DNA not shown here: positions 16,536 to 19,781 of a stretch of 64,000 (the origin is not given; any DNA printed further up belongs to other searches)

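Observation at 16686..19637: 981-aa Wza/KpsD-like exporter lacking a lipobox and carrying about 5 SLBB domains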

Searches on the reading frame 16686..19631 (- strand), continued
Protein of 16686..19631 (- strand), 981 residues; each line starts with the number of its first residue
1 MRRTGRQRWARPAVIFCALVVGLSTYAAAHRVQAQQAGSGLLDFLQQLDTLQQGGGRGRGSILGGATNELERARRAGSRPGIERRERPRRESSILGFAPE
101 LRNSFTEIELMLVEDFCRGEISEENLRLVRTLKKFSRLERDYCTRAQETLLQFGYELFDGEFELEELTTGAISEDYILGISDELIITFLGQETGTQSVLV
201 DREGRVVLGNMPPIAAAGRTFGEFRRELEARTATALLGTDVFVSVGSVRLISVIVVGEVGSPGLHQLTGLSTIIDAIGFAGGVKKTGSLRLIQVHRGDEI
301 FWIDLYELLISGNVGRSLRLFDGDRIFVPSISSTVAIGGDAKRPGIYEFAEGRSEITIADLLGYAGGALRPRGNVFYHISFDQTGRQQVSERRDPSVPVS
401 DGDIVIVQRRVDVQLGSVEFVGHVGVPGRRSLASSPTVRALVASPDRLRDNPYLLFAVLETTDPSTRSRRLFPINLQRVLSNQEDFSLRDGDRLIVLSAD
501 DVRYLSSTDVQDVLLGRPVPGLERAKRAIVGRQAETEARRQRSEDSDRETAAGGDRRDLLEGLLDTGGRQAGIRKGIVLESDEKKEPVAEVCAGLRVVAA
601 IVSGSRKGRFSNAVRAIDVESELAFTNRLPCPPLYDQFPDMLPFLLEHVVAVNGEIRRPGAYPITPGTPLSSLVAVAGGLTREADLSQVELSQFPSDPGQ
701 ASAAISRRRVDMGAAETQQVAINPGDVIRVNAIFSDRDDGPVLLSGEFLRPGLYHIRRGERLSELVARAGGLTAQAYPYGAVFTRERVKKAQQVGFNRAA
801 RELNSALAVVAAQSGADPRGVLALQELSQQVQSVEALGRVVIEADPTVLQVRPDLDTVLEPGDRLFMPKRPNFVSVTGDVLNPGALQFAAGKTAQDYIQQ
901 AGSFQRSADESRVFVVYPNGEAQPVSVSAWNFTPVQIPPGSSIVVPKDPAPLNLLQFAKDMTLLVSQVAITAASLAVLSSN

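Call 49: search_protein_families(library=pfam, proteins=[L006:2891-4603:+, L006:4625-6493:+, L006:6490-7380:+, L006:7476-10394:+, L006:10403-13315:+, L006:13382-14560:+, L006:15395-17212:-, L006:17367-18314:-], max_evalue=0.001)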
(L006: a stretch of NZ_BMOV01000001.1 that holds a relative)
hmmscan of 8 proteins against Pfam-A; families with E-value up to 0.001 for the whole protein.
L006:2891-4603:+ (570 aa): 11 families
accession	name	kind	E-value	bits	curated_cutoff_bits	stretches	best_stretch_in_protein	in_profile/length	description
PF05187.19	Fer4_ETF_QO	-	8.6e-53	177.3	24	1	466-567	1-103/104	Electron transfer flavoprotein-ubiquinone oxidoreductase, 4Fe-4S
PF21162.3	ETFQO_UQ-bd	-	1.1e-39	135.3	27.7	1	230-322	1-96/96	ETF-QO, ubiquinone-binding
PF01266.30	DAO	-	1.3e-09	38.6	27.9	1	28-69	1-36/353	FAD dependent oxidoreductase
PF13450.12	NAD_binding_8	-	5.5e-08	33.4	21.9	1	31-76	1-40/68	NAD(P)-binding Rossmann-like domain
PF00890.30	FAD_binding_2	-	1.8e-07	31.2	20.4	1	28-71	1-38/414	FAD binding domain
PF07992.20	Pyr_redox_2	-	3.3e-06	27.2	26.1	1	27-60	1-30/291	Pyridine nucleotide-disulphide oxidoreductase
PF01946.23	Thi4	-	4.3e-06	26.6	26.2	1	23-71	14-57/235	Thi4 family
PF03486.20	HI0933_like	-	0.00011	22.2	50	1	28-72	2-40/244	HI0933-like protein Rossmann domain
PF13738.12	Pyr_redox_3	-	0.00027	20.7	30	1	30-70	1-35/305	Pyridine nucleotide-disulphide oxidoreductase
PF01494.25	FAD_binding_3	-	0.00031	20.5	22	0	27-48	2-23/349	FAD binding domain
PF00070.33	Pyr_redox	-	0.00035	21.5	22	0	138-175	42-79/82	Pyridine nucleotide-disulphide oxidoreductase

L006:4625-6493:+ (622 aa): 21 families
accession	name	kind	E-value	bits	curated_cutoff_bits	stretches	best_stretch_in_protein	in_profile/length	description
PF07719.23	TPR_2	-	6.9e-28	94.9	27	3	440-471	2-33/34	Tetratricopeptide repeat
PF13428.12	TPR_14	-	3.6e-26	89.4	23.5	2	367-408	2-43/44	Tetratricopeptide repeat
PF00515.34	TPR_1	-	4.9e-24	83.6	27.8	3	442-471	4-33/34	Tetratricopeptide repeat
PF13181.12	TPR_8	-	6.7e-22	76.2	25.7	1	449-471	11-33/34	Tetratricopeptide repeat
PF13414.12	TPR_11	-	3.6e-20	71.8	26.8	2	517-556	3-42/42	TPR repeat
PF14559.12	TPR_19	-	7.8e-19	68.2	25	1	521-580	4-64/68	Tetratricopeptide repeat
PF13432.12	TPR_16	-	1.2e-17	64.4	32.7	2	372-427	3-58/65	Tetratricopeptide repeat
PF13431.12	TPR_17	-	1.4e-14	53.5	24.4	0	498-528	3-33/34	Tetratricopeptide repeat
PF13424.12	TPR_12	-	2.2e-14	53.9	30.1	0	504-534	41-71/77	Tetratricopeptide repeat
PF13176.12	TPR_7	-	2.2e-14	52.7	27.9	1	512-542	3-35/36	Tetratricopeptide repeat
PF23914.1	TPR_CcmH_CycH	-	3e-14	53.6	42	1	360-484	10-132/158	Cytochrome c-type biogenesis protein H TPR domain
PF13371.12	TPR_9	-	4.7e-11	43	35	2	408-475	3-65/73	Tetratricopeptide repeat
PF13174.12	TPR_6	-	8.4e-08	32.8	26.3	0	514-535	6-27/33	Tetratricopeptide repeat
PF09976.15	TPR_21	-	1.2e-07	32.1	25.5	0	522-586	127-189/193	Tetratricopeptide repeat-like domain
PF12895.13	ANAPC3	-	3.1e-07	31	27.2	0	115-191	4-79/82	Anaphase-promoting complex, cyclosome, subunit 3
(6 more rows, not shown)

L006:6490-7380:+ (296 aa): 2 families
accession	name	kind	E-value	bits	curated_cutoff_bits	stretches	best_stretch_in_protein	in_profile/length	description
PF00288.32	GHMP_kinases_N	-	2.5e-13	50.5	22.3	1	74-156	1-86/87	GHMP kinases N terminal domain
PF08544.19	GHMP_kinases_C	-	3.9e-10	40.4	21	1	216-278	9-76/85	GHMP kinases C terminal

L006:7476-10394:+ (972 aa): 4 families
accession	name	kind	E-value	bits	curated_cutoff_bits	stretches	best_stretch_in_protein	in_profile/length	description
PF10531.15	SLBB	-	3e-35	120.3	27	4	279-329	2-54/55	SLBB domain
PF22461.2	SLBB_2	-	4.4e-24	84.8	27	2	279-353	3-79/79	SLBB domain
PF06251.17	Caps_syn_GfcC_C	-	1.9e-09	37.9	20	1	875-959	2-87/90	Capsule biosynthesis GfcC C-terminal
PF02563.21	Poly_export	-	6e-09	36.4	28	1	200-271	5-74/77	Polysaccharide biosynthesis/export protein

L006:10403-13315:+ (970 aa): 1 family
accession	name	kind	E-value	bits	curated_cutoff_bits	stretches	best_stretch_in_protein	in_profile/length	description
PF06082.17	YjbH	-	6.5e-153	511.4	24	2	557-954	269-657/658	Exopolysaccharide biosynthesis protein YbjH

L006:13382-14560:+ (392 aa): 1 family
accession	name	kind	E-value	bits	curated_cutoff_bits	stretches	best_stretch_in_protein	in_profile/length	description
PF00953.26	Glycos_transf_4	-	1.2e-21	77.8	27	1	130-282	3-159/160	Glycosyl transferase family 4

L006:15395-17212:- (605 aa): 3 families
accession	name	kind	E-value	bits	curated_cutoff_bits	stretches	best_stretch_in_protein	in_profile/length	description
PF02775.26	TPP_enzyme_C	-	9.7e-56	188.2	21.9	1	418-565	2-151/151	Thiamine pyrophosphate enzyme, C-terminal TPP binding domain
PF00205.28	TPP_enzyme_M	-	3.9e-50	169.6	30.4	1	216-352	1-136/137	Thiamine pyrophosphate enzyme, central domain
PF02776.23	TPP_enzyme_N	-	5.1e-41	139.6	26.8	1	26-142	1-118/119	Thiamine pyrophosphate enzyme, N-terminal TPP binding domain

L006:17367-18314:- (315 aa): 1 family
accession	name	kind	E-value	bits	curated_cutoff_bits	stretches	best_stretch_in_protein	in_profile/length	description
PF00563.25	EAL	-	3.3e-65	220.2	31.3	1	68-299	2-236/236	EAL domain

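Call 65: search_dna_similar(query=window:16686-19631:-, collection=plasmids, mode=protein, max_rows=15)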
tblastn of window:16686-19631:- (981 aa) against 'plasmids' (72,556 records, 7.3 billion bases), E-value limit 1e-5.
Records with a match: 88; places in all: 101; records where one place covers at least 80% of the query: 2.
Best place of each record, by identity: <60% 88.
By first word of the organism name: Escherichia 27; Enterobacter 8; Klebsiella 7; Citrobacter 5; Burkholderia 4; Paraburkholderia 3; Cereibacter 3; Rhizobium 3; Rhodovulum 3; Novosphingobium 2; and 19 more.
By predicted mobility (MOB-suite, as given by PLSDB): non-mobilizable 59; mobilizable 15; conjugative 14.
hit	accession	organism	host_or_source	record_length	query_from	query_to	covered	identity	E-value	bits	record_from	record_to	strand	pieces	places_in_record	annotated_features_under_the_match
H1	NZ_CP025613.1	Niveispirillum cyanobacteriorum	sing cell,cyanobacterial aggregates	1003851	132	981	87%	41.5%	0e+0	616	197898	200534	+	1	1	none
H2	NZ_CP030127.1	Indioceanicola profundi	sediment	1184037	171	981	83%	42.3%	0e+0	592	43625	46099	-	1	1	none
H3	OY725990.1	Phocaeicola massiliensis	-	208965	175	976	70%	30.5%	3e-24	232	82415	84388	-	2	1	record has no annotation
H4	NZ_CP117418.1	Novosphingobium humi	Single cell,Soil from military shooting ...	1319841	171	971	60%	29.7%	5e-20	202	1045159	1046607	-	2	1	none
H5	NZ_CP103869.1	Novosphingobium humi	pure culture,soil biofilm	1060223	171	971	60%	29.7%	5e-20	202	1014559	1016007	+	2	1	none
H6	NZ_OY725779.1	Parabacteroides distasonis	-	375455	174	946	68%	26.2%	8e-22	187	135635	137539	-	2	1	SLBB domain-containing protein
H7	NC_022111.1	Prevotella sp. oral taxon 299 str. F0039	Homo sapiens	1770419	171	978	67%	25.5%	4e-22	207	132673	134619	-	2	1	none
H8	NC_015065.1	Granulicella tundricola MP5ACTX9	-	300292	172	978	56%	29.3%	3e-24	227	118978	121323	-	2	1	polysaccharide biosynthesis/export family protein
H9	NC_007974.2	Cupriavidus metallidurans CH34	-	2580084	172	972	44%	30.0%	3e-14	158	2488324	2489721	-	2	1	none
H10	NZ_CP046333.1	Cupriavidus metallidurans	sedimentation pond in a zinc factory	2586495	172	972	44%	30.0%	3e-14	158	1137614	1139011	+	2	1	none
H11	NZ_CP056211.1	Citrobacter freundii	culture,Wastewater influent sample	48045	176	972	40%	27.6%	6e-11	136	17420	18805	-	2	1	polysaccharide biosynthesis/export family protein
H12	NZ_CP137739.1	Escherichia coli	mixed culture,pig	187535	175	489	32%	26.0%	2e-10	73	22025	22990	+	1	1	polysaccharide biosynthesis/export family protein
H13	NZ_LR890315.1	Klebsiella oxytoca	Homo sapiens,rectal swab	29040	175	489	32%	26.0%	2e-10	73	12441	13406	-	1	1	polysaccharide biosynthesis/export family protein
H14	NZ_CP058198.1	Enterobacter roggenkampii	culture,Wastewater influent sample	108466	649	972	33%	22.5%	2e-9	70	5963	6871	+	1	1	polysaccharide biosynthesis/export family protein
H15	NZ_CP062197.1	Plesiomonas shigelloides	Gentoo penguin,feces,feces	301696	252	487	24%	26.1%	3e-7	63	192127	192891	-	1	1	SLBB domain-containing protein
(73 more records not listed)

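Call 66: get_annotated_region(hit=H11, flank=7000)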
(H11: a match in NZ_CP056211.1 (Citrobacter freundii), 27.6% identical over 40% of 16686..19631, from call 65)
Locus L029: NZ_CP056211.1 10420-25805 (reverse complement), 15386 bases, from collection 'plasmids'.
description: Citrobacter freundii strain RHBSTW-00985 plasmid pRHBSTW-00985_4, complete sequence
organism: Citrobacter freundii (NCBI taxid 546)
taxonomy: Bacteria; Pseudomonadota; Gammaproteobacteria; Enterobacterales; Enterobacteriaceae; Citrobacter; Citrobacter freundii
host: -; source: culture,Wastewater influent sample; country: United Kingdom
typing (MOB-suite, as given by PLSDB): conjugative; replicon IncX5; relaxase MOBP; mating-pair formation MPF_T
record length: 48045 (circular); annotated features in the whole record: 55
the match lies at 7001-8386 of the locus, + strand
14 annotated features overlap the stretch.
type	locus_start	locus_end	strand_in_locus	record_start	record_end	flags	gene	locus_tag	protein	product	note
CDS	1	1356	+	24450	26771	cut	topB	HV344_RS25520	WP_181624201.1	type IA DNA topoisomerase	GO:0006265 - DNA topological change [Evidence IEA]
CDS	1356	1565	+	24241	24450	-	hha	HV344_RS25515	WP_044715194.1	hemolysin expression modulator Hha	-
CDS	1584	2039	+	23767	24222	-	-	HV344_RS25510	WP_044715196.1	H-NS family nucleoid-associated regulatory protein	GO:0006355 - regulation of DNA-templated transcription [Evidence IEA]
CDS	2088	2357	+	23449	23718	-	-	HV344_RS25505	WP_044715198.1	hypothetical protein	-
CDS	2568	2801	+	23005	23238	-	-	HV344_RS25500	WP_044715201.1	antirestriction protein ArdR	-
CDS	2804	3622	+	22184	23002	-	-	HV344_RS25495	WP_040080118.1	SprT-like domain-containing protein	-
CDS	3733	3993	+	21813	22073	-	-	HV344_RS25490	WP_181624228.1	hypothetical protein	-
CDS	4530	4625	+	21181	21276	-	dqlB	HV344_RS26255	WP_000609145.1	DinQ-like type I toxin DqlB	-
CDS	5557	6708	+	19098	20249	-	-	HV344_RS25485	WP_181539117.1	capsule biosynthesis protein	-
CDS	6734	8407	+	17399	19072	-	-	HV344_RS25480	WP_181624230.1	polysaccharide biosynthesis/export family protein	-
CDS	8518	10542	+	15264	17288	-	-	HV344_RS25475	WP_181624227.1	capsular polysaccharide biosynthesis protein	-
CDS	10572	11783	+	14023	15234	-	-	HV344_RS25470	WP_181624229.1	capsular biosynthesis protein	-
CDS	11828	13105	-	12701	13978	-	-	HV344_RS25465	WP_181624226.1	CatB-related O-acetyltransferase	GO:0046677 - response to antibiotic [Evidence IEA]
CDS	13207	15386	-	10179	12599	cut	-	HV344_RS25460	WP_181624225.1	glycosyltransferase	-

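Call 67: get_annotated_region(hit=H1, flank=8000)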
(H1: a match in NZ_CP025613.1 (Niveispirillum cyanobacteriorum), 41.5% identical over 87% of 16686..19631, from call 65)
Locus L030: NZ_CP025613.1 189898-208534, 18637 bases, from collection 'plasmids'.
description: Niveispirillum cyanobacteriorum strain TH16 plasmid unnamed1, complete sequence
organism: Niveispirillum cyanobacteriorum (NCBI taxid 1612173)
taxonomy: Bacteria; Pseudomonadota; Alphaproteobacteria; Rhodospirillales; Azospirillaceae; Niveispirillum; Niveispirillum cyanobacteriorum
host: -; source: sing cell,cyanobacterial aggregates; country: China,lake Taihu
typing (MOB-suite, as given by PLSDB): non-mobilizable; mating-pair formation MPF_T
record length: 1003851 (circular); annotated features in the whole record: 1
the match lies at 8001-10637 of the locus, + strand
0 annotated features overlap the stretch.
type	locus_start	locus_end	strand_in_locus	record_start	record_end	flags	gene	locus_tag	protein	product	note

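Call 69: search_protein_families(library=pfam, proteins=[L029:6734-8404:+, L029:5557-6705:+], max_evalue=0.01)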
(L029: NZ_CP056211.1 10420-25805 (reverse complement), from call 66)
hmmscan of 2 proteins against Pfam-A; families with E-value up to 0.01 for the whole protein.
L029:6734-8404:+ (557 aa): 3 families
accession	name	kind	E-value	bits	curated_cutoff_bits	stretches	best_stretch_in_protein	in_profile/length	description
PF02563.21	Poly_export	-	2.1e-16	60.3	28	1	88-157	5-73/77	Polysaccharide biosynthesis/export protein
PF22461.2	SLBB_2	-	6.4e-14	52.2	27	2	167-244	2-79/79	SLBB domain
PF10531.15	SLBB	-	6.2e-08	32.8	27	1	460-507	2-50/55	SLBB domain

L029:5557-6705:+ (383 aa): 1 family
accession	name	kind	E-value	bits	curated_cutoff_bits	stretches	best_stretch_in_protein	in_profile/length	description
PF06785.16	UPF0242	-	0.0037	17.8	33.5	1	164-286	60-180/194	Uncharacterised protein family (UPF0242) N-terminus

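Call 70: search_protein_representatives(protein=window:16686-19631:-)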
Query: 981 residues. Proteins with E-value up to 0.001 (for the whole library): 15878; up to 1e-10: 7896; up to 1e-30: 3359. The best 150 are listed.
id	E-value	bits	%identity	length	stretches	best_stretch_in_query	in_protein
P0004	0.0e+00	1424.4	69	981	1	1-980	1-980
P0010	0.0e+00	1146.0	51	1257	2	418-981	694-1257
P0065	6.8e-286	967.5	55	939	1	102-981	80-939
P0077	9.2e-281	950.5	48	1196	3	416-979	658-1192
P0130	5.3e-279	944.7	50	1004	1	18-981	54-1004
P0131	7.5e-274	927.7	51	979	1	51-981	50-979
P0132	2.2e-262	889.7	51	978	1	111-979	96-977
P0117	8.1e-262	887.8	51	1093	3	136-735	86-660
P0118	2.0e-261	886.6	51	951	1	36-979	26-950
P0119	3.0e-261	885.9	49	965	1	29-979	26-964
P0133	3.2e-258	876.0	51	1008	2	587-981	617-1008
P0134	8.5e-256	867.9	47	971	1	75-981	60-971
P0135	3.4e-254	862.6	50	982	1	50-979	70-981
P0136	2.9e-253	859.5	48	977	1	59-981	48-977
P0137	4.3e-253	859.0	49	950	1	15-981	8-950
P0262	2.9e-158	545.2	39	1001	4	641-980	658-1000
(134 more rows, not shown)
